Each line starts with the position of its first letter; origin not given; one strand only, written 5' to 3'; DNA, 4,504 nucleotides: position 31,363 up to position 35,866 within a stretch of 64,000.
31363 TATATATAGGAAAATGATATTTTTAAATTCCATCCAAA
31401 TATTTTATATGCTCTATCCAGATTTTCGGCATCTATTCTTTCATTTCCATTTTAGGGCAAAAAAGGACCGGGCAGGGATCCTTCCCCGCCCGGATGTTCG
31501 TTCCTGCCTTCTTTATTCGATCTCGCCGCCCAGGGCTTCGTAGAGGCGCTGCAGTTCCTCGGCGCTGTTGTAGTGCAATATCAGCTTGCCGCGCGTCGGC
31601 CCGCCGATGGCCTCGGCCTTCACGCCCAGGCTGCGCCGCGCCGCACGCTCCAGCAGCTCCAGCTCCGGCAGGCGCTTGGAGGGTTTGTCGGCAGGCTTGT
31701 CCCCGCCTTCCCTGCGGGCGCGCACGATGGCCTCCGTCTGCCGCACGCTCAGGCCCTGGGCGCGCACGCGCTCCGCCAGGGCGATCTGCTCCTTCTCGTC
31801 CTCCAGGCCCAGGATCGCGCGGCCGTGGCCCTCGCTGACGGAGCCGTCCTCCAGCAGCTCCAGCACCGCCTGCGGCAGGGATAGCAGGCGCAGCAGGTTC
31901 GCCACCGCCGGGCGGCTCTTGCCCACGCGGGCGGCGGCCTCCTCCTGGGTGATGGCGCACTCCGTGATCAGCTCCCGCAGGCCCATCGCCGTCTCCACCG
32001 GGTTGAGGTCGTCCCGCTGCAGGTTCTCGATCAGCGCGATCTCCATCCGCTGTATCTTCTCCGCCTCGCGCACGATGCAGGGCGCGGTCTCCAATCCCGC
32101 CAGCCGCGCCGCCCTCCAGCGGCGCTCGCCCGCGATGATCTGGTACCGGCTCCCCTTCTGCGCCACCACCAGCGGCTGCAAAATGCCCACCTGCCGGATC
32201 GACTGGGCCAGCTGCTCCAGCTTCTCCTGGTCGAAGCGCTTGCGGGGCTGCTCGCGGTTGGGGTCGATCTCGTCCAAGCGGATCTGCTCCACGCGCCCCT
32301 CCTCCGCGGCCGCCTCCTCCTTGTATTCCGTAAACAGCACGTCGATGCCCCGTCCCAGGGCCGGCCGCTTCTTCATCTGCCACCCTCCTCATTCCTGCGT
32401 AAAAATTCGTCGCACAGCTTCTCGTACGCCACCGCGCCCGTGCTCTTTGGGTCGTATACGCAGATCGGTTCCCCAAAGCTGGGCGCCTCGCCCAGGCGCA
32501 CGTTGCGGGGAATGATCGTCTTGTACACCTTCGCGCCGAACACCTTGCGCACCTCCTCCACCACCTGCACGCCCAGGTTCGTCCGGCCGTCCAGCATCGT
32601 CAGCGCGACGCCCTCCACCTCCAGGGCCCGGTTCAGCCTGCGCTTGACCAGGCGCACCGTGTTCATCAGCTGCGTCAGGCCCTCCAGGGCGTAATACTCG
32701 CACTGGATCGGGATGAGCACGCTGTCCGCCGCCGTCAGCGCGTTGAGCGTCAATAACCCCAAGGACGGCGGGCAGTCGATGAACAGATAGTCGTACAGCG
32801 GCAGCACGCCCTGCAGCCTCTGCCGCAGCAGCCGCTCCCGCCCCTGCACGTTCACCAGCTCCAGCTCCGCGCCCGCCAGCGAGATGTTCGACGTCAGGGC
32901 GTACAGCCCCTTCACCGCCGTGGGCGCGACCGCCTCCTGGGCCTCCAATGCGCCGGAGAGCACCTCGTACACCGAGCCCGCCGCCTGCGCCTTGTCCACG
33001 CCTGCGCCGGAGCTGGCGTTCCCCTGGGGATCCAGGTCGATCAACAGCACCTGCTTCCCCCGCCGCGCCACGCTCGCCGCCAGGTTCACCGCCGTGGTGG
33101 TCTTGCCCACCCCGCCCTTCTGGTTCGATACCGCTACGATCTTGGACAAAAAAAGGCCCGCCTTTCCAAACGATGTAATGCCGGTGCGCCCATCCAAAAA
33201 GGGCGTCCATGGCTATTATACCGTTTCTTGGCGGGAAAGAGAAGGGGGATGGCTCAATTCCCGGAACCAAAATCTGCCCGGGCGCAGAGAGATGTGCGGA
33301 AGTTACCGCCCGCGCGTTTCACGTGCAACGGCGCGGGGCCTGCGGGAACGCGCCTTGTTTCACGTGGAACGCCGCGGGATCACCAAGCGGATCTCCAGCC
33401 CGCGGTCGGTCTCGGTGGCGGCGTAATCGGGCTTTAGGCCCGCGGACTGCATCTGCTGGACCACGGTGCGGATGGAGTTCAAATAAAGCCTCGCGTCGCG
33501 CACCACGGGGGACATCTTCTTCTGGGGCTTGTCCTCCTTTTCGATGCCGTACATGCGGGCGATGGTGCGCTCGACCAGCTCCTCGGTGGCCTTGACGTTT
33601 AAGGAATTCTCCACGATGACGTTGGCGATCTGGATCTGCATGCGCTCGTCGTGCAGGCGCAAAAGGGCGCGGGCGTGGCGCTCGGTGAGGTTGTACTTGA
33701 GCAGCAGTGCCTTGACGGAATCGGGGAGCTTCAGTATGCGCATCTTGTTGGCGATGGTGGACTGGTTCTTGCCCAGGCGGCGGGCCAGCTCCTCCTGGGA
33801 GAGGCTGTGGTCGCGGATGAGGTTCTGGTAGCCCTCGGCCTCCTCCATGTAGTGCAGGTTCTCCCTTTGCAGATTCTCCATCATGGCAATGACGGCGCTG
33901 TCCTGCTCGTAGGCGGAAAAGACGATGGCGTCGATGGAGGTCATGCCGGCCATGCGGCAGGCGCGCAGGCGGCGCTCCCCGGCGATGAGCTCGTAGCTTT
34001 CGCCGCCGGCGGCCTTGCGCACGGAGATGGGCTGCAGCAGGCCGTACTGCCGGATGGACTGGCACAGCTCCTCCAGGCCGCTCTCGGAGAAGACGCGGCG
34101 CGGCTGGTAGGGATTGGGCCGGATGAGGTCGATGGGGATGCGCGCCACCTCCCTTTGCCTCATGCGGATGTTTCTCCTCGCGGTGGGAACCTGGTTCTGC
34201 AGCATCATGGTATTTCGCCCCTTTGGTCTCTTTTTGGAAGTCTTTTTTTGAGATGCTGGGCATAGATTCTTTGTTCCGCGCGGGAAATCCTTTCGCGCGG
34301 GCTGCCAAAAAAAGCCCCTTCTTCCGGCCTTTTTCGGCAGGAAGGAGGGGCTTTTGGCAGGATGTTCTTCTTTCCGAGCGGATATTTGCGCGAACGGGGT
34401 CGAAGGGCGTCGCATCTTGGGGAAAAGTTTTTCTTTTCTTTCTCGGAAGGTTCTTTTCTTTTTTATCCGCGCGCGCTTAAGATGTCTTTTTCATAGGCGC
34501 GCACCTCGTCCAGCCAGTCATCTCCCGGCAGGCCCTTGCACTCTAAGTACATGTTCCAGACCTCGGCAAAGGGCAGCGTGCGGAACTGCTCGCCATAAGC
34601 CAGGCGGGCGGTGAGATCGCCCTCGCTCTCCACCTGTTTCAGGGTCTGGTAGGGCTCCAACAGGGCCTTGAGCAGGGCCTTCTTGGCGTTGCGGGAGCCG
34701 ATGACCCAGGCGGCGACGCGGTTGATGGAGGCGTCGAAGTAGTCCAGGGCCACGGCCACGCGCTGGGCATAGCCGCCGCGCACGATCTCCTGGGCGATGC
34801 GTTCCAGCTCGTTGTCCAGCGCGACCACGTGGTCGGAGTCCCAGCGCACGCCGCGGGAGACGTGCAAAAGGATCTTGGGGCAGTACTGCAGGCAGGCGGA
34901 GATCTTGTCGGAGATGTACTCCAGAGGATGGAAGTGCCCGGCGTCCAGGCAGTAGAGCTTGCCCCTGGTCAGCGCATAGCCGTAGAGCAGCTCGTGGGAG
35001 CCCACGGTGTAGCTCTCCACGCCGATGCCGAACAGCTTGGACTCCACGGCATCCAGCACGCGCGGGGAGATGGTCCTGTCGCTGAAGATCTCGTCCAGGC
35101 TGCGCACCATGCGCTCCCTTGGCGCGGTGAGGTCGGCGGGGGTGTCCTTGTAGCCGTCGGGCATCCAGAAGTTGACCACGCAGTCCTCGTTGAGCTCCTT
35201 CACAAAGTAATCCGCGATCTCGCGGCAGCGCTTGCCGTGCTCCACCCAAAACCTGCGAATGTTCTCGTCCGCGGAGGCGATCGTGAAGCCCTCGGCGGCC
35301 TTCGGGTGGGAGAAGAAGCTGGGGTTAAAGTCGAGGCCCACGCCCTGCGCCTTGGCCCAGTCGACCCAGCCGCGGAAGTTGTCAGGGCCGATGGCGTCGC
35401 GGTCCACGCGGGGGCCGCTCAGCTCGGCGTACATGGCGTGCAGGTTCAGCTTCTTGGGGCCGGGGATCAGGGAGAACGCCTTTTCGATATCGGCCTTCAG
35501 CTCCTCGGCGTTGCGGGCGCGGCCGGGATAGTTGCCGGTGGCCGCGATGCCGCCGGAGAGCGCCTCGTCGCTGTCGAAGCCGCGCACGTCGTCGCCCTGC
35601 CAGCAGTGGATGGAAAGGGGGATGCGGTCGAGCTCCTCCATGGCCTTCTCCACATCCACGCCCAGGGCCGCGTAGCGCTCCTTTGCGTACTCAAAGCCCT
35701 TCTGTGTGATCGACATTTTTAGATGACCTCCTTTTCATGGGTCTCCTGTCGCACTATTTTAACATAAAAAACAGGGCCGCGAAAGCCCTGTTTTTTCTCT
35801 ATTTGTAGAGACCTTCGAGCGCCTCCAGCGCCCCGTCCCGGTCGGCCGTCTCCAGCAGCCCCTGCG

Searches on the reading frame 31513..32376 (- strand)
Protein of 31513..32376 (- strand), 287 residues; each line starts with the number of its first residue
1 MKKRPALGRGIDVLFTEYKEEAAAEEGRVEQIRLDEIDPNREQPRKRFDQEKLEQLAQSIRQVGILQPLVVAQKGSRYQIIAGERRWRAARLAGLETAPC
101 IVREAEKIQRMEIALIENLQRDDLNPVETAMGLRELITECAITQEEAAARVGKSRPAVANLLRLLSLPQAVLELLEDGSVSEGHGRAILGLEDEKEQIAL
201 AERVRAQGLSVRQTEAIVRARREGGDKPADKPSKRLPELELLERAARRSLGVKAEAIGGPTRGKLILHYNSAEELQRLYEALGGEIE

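Call 12: search_protein_families(library=pfam, proteins=[window:31513-32376:-])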
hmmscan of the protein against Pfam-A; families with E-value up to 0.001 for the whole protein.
window:31513-32376:- (287 aa): 3 families
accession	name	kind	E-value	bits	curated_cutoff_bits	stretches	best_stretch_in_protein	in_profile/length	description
PF17762.8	HTH_ParB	-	2.1e-36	124.6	22.6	1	123-221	2-100/102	ParB HTH domain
PF02195.25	ParB_N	-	4.3e-33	113.7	26.3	1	29-120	3-95/95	ParB N-terminal domain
PF01381.28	HTH_3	-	0.00072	20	23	0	133-163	1-31/55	Helix-turn-helix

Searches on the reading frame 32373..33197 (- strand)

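Call 12: search_protein_families(library=pfam, proteins=[window:32373-33197:-])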
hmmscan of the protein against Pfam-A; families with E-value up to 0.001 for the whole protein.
window:32373-33197:- (274 aa): 8 families
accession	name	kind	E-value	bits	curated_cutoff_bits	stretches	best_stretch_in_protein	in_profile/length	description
PF13614.12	AAA_31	-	3.1e-65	219.8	27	1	18-194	1-177/177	AAA domain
PF01656.29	CbiA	-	1.6e-28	99.6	25.4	1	21-245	1-125/125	CobQ/CobB/MinD/ParA nucleotide binding domain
PF10609.15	ParA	-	1.7e-12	47.7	27.1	1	18-155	3-132/246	NUBPL iron-transfer P-loop NTPase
PF09140.17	MipZ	-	6.3e-11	42.5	20.7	1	20-58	2-40/262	ATPase MipZ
PF06564.18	CBP_BcsQ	-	6.4e-09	36.1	21.3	1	19-167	2-148/234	Cellulose biosynthesis protein BcsQ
PF00142.24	Fer4_NifH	-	1.1e-07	32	25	1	26-62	7-43/271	4Fe-4S iron sulfur cluster binding proteins, NifH/frxC family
PF02374.21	ArsA_ATPase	-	4.5e-07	29.8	24.3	1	26-63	8-45/305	Anion-transporting ATPase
PF00448.28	SRP54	-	1.5e-05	25.2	22.7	0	29-57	11-39/196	SRP54-type protein, GTPase domain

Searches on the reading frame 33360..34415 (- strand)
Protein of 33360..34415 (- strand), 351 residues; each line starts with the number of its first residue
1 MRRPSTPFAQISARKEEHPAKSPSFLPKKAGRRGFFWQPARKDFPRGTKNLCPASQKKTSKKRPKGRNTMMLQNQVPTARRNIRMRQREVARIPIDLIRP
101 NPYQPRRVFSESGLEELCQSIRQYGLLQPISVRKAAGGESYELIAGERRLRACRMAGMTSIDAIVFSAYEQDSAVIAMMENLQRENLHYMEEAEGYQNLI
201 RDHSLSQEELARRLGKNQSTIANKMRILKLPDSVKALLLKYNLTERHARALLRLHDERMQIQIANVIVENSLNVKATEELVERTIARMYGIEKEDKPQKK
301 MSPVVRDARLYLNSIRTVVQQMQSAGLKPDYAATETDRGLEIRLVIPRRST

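Call 9: search_protein_families(library=pfam, proteins=[window:33360-34415:-])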
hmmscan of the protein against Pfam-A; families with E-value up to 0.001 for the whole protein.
window:33360-34415:- (351 aa): 3 families
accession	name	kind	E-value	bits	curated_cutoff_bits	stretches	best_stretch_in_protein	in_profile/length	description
PF17762.8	HTH_ParB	-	2e-33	115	22.6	1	185-283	1-99/102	ParB HTH domain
PF02195.25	ParB_N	-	3e-28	98.1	26.3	1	89-183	2-95/95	ParB N-terminal domain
PF08535.16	KorB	-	8.9e-05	22.8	22.3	1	205-239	4-38/89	KorB domain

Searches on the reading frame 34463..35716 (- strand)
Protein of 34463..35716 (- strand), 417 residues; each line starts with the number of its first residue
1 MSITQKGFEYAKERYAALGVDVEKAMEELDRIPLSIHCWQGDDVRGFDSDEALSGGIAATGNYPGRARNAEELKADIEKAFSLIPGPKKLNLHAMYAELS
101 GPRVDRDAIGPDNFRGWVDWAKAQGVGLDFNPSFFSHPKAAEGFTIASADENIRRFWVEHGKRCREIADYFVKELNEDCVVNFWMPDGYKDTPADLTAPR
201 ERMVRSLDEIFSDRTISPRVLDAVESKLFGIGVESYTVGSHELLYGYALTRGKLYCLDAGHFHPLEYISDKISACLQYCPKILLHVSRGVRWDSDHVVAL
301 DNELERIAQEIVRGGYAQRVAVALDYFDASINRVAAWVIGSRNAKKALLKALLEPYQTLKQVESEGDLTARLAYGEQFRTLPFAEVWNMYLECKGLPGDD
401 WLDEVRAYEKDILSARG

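Call 9: search_protein_families(library=pfam, proteins=[window:34463-35716:-])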
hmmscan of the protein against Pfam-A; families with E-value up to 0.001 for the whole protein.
window:34463-35716:- (417 aa): 1 family
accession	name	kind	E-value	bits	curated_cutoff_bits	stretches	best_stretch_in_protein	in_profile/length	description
PF06134.17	RhaA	-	1.9e-185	617.4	22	1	5-416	4-417/417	L-rhamnose isomerase (RhaA)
